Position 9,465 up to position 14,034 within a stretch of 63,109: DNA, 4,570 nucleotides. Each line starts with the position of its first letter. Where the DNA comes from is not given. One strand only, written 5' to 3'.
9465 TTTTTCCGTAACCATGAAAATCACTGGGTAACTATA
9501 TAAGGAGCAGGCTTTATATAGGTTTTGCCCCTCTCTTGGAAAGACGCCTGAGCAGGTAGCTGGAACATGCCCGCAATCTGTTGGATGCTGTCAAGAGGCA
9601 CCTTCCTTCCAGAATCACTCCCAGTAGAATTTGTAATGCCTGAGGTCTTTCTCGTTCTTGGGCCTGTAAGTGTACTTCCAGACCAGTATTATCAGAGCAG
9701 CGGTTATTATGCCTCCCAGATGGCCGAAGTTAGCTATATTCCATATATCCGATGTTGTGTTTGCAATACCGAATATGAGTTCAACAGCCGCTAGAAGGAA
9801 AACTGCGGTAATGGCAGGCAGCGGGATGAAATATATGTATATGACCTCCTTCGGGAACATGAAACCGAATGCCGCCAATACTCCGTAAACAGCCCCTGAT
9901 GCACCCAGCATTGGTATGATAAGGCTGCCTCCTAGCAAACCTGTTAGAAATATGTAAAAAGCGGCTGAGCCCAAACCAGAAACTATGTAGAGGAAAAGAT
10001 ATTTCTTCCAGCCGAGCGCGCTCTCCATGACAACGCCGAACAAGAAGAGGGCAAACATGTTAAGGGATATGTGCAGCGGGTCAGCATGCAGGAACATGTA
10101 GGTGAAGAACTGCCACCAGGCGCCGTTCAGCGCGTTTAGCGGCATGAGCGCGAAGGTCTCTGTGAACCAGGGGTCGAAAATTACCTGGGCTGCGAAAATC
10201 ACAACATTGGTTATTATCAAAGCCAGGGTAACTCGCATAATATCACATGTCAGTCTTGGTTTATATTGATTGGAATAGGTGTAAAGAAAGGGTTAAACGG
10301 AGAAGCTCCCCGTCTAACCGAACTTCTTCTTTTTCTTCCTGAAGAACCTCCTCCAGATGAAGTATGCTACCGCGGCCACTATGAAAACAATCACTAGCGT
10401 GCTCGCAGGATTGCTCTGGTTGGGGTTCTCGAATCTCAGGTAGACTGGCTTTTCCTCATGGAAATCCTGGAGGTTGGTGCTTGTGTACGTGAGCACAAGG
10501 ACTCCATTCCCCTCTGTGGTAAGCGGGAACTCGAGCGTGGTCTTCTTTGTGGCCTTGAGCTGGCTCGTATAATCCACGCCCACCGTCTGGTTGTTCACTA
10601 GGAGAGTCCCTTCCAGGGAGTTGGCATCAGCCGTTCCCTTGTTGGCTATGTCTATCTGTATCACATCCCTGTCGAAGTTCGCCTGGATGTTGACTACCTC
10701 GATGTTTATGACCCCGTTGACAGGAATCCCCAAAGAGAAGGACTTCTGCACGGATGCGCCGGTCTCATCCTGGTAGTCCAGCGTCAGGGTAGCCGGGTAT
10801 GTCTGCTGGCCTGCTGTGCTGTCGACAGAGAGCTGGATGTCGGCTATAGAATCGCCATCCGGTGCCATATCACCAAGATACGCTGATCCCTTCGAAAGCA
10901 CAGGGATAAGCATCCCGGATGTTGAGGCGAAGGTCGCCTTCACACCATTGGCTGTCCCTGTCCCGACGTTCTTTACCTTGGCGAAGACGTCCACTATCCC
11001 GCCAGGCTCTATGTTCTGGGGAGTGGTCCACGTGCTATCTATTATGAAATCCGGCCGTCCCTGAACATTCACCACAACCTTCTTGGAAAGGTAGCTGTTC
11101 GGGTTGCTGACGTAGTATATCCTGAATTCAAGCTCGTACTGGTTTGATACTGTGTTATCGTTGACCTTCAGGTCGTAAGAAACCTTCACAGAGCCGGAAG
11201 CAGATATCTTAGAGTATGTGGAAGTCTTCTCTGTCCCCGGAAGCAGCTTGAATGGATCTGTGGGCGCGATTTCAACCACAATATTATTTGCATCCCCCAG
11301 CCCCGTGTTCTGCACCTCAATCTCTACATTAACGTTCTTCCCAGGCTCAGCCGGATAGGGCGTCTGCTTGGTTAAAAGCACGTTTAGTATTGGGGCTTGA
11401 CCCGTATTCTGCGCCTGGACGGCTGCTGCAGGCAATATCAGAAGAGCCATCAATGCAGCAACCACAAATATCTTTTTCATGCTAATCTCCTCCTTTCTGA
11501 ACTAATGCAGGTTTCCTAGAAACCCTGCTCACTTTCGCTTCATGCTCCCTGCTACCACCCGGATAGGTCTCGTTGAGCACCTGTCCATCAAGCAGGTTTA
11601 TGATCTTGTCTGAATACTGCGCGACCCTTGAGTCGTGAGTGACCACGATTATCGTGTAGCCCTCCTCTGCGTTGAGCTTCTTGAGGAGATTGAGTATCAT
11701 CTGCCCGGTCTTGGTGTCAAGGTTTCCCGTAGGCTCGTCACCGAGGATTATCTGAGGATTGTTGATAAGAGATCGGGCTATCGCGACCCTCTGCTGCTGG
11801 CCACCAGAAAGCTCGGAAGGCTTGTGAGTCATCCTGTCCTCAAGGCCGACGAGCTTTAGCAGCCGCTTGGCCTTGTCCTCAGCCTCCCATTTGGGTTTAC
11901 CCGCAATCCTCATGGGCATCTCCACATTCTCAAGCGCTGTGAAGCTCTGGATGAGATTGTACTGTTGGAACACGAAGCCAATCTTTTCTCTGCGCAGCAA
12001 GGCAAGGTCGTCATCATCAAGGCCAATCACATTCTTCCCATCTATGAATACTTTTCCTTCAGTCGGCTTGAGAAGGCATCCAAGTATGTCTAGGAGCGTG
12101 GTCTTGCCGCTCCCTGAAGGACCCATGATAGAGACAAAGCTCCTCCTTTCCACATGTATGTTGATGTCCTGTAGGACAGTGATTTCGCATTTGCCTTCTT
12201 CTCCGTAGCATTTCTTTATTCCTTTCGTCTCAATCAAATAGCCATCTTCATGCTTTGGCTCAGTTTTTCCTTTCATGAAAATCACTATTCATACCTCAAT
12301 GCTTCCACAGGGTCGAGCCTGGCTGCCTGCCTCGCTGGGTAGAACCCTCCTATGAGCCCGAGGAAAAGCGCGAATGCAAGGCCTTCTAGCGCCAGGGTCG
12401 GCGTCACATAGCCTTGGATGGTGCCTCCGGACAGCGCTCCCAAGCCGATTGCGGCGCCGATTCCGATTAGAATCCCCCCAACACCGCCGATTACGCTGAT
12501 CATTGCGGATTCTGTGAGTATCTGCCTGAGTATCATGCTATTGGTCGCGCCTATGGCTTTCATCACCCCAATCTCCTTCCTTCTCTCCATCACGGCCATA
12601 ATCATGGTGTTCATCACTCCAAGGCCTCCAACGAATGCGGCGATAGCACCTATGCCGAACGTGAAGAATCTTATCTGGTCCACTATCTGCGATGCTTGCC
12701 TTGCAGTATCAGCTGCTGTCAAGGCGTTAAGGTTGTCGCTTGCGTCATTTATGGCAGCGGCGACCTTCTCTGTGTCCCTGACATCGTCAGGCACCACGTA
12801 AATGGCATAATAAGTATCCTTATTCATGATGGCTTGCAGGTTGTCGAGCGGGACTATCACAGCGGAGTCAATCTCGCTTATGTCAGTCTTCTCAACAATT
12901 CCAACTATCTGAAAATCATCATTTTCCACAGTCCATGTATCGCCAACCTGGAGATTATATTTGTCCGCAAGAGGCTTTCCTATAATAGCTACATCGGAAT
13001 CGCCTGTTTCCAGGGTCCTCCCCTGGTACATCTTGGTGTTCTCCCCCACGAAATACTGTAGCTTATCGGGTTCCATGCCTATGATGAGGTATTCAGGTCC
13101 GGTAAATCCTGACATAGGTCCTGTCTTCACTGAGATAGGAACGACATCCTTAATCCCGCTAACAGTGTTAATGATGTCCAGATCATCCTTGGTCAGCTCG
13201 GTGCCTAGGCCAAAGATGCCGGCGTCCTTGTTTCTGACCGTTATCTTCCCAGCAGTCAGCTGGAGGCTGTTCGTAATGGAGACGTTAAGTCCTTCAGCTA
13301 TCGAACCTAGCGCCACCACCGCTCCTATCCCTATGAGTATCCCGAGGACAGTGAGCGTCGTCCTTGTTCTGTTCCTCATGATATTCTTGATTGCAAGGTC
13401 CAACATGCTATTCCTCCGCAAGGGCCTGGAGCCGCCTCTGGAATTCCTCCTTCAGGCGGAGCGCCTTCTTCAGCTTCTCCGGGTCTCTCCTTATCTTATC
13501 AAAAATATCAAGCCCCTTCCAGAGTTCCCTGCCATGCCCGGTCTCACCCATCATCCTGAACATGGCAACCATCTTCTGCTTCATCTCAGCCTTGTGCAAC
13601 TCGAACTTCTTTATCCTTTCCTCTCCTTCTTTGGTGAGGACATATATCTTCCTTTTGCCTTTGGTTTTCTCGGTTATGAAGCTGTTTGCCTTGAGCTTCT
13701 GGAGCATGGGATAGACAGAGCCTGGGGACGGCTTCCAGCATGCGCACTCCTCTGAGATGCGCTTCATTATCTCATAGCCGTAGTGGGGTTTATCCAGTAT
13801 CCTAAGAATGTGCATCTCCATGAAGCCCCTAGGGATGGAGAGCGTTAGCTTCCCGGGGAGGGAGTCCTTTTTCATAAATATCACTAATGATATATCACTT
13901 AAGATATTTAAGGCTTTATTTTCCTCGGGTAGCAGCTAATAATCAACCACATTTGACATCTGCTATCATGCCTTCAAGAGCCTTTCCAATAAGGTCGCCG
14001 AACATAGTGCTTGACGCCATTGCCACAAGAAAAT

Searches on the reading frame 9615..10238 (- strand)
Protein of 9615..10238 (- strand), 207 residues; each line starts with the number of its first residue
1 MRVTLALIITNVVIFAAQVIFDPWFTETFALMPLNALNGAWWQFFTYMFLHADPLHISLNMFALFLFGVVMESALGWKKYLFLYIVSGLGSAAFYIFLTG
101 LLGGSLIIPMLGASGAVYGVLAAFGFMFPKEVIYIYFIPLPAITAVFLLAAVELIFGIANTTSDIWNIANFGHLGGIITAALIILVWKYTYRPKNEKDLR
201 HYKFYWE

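Call 7: search_protein_families(library=pfam, proteins=[window:9615-10238:-], max_evalue=0.01)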
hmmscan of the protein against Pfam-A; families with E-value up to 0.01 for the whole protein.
window:9615-10238:- (207 aa): 1 family
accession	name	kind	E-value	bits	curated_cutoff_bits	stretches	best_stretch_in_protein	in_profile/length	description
PF01694.28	Rhomboid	-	1e-29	104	22.6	1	39-187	2-140/143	Rhomboid domain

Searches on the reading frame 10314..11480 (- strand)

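Call 8: search_protein_families(library=pfam, proteins=[window:10314-11480:-], max_evalue=0.01)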
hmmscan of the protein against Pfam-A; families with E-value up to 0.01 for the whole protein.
window:10314-11480:- (388 aa): 3 families
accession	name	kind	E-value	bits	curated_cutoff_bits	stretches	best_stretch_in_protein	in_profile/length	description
PF07705.17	CARDB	-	8.4e-15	55.3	22.7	3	274-332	23-81/101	CARDB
PF10633.15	NPCBM_assoc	-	0.00032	21.3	24.4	0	44-121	1-75/78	NPCBM-associated, NEW3 domain of alpha-galactosidase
PF12669.12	FeoB_associated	-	0.0035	18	27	1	361-386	2-27/44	FeoB-associated Cys-rich membrane protein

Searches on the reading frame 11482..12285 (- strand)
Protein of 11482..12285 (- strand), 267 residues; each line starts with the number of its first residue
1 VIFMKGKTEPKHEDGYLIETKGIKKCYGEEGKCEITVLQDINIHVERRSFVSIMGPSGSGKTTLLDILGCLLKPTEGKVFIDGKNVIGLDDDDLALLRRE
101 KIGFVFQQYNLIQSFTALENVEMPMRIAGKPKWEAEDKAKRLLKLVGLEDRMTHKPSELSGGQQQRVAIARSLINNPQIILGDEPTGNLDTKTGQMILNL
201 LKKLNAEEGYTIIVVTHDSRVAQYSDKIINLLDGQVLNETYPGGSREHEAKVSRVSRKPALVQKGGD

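Call 8: search_protein_families(library=pfam, proteins=[window:11482-12285:-], max_evalue=0.01)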
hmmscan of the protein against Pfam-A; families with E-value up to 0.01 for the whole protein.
window:11482-12285:- (267 aa): 12 families
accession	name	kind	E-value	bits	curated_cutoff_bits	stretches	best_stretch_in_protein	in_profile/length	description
PF00005.33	ABC_tran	-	6.8e-33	114.6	25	1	38-186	1-136/137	ABC transporter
PF02463.25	SMC_N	-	2.8e-07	30.6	40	1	48-231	24-211/220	RecF/RecN/SMC N terminal domain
PF13555.12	AAA_29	-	5.4e-06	26.5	27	1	42-76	16-50/61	P-loop containing region of AAA domain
PF13304.12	AAA_21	-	6.2e-06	26.9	27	0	51-72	2-23/304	AAA domain, putative AbiEii toxin, Type IV TA system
PF13175.12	AAA_15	-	0.00061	19.9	32.1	0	39-106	15-83/374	AAA ATPase domain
PF25199.1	nSTAND_NTPase5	-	0.0015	18.8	34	0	44-81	37-75/145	Novel STAND NTPase 5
PF19993.5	DO-GTPase2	-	0.0026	17.9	27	0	50-73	2-25/226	Double-GTPase 2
PF13238.12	AAA_18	-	0.0035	18.2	29.4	0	52-72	2-22/128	AAA domain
PF20720.3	nSTAND3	-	0.0038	17.4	27.2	1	40-69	9-38/155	Novel STAND NTPase 3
PF13476.12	AAA_23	-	0.0039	18.3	27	1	42-69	14-40/201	AAA domain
PF13401.12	AAA_22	-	0.0054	17.5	27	0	47-71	4-28/130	AAA domain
PF10443.15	RNA12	-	0.0076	15.5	27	0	45-96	14-63/429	RNA12 protein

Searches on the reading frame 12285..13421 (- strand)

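Call 8: search_protein_families(library=pfam, proteins=[window:12285-13421:-], max_evalue=0.01)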
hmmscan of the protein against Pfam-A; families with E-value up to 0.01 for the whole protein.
window:12285-13421:- (378 aa): 2 families
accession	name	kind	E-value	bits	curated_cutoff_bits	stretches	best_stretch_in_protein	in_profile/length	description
PF12704.14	MacB_PCD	-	2.4e-29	103.5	27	1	21-226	1-206/207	MacB-like periplasmic core domain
PF02687.27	FtsX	-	3e-20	72.9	25.5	1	257-371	3-120/120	FtsX-like permease C-terminal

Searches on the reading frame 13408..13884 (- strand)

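Call 6: search_protein_families(library=pfam, proteins=[window:13408-13884:-], max_evalue=0.1)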
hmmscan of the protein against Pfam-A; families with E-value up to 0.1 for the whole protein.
window:13408-13884:- (158 aa): 8 families
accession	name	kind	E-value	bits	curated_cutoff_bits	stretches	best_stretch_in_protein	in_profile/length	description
PF03551.20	PadR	-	2.5e-16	59.8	27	1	26-92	1-74/75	Transcriptional regulator PadR-like family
PF14277.12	DUF4364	-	0.001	19.4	26.9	1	60-97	39-76/162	Domain of unknown function (DUF4364)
PF20008.5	DUF6429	-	0.016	15.3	31.6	1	57-93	28-63/71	Domain of unknown function (DUF6429)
PF22665.2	DUF6293_C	-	0.021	15.7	27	1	60-89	67-96/101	DUF6293 C-terminal winged helix domain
PF21100.3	MCM_C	-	0.021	15.1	27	0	37-51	8-22/64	MCM protein C-terminal winged helix-turn-helix domain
PF14947.12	HTH_45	-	0.026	15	25.5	1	59-95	38-70/77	Winged helix-turn-helix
PF22194.2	F-93_WHD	-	0.071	13.6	28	0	36-87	14-62/62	F-93, winged-helix domain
PF07464.16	ApoLp-III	-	0.074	13.6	36.3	0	128-158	71-102/146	Apolipophorin-III precursor (apoLp-III)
